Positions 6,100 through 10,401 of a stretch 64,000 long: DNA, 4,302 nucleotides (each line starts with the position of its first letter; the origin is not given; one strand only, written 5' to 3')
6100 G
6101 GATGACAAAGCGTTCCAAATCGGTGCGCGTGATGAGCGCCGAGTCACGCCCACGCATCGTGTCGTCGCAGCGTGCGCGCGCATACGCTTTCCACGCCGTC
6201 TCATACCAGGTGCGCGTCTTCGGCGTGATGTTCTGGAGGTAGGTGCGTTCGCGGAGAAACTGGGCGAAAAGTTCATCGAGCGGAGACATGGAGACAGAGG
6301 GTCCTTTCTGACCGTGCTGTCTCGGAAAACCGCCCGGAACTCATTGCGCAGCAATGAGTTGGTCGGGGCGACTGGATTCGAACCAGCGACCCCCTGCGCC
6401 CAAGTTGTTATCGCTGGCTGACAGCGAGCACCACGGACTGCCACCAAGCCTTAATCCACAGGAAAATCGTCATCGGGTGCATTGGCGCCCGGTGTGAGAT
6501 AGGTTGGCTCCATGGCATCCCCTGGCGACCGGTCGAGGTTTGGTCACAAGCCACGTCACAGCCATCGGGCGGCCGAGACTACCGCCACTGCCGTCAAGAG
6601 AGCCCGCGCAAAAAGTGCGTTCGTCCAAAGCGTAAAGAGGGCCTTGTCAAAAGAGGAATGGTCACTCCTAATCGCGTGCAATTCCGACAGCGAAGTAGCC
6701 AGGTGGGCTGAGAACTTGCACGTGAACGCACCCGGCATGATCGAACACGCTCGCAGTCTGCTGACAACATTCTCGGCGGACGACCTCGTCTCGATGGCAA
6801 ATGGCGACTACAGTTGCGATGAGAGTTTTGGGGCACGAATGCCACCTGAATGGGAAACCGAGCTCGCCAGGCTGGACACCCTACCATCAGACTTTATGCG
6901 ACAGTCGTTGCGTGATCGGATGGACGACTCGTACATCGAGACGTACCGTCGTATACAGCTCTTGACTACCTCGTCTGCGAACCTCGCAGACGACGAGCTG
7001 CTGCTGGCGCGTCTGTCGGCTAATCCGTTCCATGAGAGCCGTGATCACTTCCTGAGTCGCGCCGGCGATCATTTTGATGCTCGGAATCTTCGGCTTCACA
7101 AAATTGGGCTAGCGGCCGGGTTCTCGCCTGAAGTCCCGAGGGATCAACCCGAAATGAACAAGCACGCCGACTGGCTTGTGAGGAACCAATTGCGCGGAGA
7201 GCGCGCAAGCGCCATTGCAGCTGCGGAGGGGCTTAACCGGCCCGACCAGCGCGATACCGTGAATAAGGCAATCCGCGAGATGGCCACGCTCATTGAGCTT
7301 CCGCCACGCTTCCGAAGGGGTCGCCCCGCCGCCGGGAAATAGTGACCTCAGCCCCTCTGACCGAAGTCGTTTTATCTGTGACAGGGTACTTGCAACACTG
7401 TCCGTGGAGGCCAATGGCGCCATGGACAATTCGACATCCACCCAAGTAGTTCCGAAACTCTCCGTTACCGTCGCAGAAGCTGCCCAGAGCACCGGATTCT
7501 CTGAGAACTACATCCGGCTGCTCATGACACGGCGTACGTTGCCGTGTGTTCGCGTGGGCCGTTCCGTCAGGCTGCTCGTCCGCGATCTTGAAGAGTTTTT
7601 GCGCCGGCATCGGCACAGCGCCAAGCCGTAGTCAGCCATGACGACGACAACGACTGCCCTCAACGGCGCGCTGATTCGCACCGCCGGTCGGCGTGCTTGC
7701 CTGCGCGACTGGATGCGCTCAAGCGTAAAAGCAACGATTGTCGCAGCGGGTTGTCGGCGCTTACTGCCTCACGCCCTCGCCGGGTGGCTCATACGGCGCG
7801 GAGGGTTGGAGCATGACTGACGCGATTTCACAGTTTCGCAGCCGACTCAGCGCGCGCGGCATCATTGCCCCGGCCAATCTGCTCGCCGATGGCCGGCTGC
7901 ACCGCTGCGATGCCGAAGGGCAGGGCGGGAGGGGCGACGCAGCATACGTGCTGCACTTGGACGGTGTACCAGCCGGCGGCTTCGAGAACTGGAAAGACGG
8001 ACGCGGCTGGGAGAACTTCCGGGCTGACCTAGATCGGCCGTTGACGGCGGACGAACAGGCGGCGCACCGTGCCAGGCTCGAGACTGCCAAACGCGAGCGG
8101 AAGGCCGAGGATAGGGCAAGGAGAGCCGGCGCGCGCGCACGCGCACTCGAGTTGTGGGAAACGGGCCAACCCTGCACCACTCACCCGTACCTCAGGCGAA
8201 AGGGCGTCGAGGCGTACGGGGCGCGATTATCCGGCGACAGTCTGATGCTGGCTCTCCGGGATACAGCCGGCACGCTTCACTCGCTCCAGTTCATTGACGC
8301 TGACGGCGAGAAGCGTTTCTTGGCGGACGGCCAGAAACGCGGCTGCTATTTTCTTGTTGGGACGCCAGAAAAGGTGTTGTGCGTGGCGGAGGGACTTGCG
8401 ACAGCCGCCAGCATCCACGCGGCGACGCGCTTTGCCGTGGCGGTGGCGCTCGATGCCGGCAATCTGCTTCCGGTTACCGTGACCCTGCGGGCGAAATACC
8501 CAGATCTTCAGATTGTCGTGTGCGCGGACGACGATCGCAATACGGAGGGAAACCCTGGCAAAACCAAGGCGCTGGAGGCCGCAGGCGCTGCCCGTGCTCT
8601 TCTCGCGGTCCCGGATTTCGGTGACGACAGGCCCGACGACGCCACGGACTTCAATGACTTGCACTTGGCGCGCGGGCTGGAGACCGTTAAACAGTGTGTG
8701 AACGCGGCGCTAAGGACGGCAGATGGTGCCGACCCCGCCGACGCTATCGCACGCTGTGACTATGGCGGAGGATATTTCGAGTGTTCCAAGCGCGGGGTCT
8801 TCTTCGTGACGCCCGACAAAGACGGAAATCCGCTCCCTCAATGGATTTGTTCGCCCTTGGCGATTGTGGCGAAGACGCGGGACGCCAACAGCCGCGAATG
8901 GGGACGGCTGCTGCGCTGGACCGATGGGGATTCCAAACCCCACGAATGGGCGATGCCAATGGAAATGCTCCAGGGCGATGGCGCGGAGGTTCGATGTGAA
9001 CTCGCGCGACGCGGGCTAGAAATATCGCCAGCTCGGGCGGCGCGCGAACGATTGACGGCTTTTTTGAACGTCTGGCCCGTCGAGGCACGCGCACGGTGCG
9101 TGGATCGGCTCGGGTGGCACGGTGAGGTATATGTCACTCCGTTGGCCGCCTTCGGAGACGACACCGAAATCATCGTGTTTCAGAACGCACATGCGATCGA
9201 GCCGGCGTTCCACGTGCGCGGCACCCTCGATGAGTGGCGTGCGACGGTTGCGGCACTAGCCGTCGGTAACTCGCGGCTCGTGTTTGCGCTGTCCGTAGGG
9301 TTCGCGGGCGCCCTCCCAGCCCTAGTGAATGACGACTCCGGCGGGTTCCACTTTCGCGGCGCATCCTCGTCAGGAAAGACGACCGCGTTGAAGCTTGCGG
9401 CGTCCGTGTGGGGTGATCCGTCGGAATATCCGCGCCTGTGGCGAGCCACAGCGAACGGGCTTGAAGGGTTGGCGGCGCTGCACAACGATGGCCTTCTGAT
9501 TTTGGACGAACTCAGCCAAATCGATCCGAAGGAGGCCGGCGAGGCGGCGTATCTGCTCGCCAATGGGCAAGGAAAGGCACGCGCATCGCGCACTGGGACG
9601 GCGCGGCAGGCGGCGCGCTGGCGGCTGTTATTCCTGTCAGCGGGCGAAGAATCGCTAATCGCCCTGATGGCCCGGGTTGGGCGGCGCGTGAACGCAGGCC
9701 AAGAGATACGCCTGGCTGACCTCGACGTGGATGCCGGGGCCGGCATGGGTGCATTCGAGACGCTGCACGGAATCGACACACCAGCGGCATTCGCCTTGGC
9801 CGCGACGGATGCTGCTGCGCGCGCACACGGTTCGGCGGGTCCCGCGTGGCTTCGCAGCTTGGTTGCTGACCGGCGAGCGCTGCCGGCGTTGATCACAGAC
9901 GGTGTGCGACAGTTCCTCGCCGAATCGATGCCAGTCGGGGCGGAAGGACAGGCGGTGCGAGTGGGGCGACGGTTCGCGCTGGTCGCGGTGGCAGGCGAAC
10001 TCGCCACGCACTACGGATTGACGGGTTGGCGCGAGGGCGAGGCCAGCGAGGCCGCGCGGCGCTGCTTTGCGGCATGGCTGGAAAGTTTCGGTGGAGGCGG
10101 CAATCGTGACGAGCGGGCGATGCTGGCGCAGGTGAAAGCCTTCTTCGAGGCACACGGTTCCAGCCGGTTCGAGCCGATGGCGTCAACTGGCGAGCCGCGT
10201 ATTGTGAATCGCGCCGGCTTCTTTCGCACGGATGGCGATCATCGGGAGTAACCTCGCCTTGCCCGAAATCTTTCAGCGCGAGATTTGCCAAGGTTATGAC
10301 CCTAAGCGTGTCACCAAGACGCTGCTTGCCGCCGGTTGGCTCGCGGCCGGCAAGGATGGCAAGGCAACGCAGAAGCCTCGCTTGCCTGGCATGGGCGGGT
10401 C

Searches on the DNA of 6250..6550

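Call 75: search_rna_families(source=window, start=6250, end=6550, threshold=evalue, max_evalue=1, show_alignments=2)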
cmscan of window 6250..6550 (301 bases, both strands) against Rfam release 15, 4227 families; matches with E-value up to 1: 0.
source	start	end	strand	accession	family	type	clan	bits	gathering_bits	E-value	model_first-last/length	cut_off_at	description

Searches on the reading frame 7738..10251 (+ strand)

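Call 36: search_protein_families(library=pfam, max_evalue=0.01, proteins=[window:7738-10251:+])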
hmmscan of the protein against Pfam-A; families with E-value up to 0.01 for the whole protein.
window:7738-10251:+ (837 aa): 3 families
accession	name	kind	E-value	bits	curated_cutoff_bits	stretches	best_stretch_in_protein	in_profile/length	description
PF06048.17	DUF927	-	7.5e-97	324.8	22.6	1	347-626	1-283/284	Domain of unknown function (DUF927)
PF13362.12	Toprim_3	-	1.7e-09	38.5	27.2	1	214-313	2-93/95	Toprim domain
PF13662.12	Toprim_4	-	4.8e-06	27.1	25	1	213-283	2-72/85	Toprim domain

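Call 37: search_protein_families(library=padloc, max_evalue=0.001, proteins=[window:7738-10251:+])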
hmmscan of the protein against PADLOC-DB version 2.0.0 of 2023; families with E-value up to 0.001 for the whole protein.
window:7738-10251:+ (837 aa): 0 families
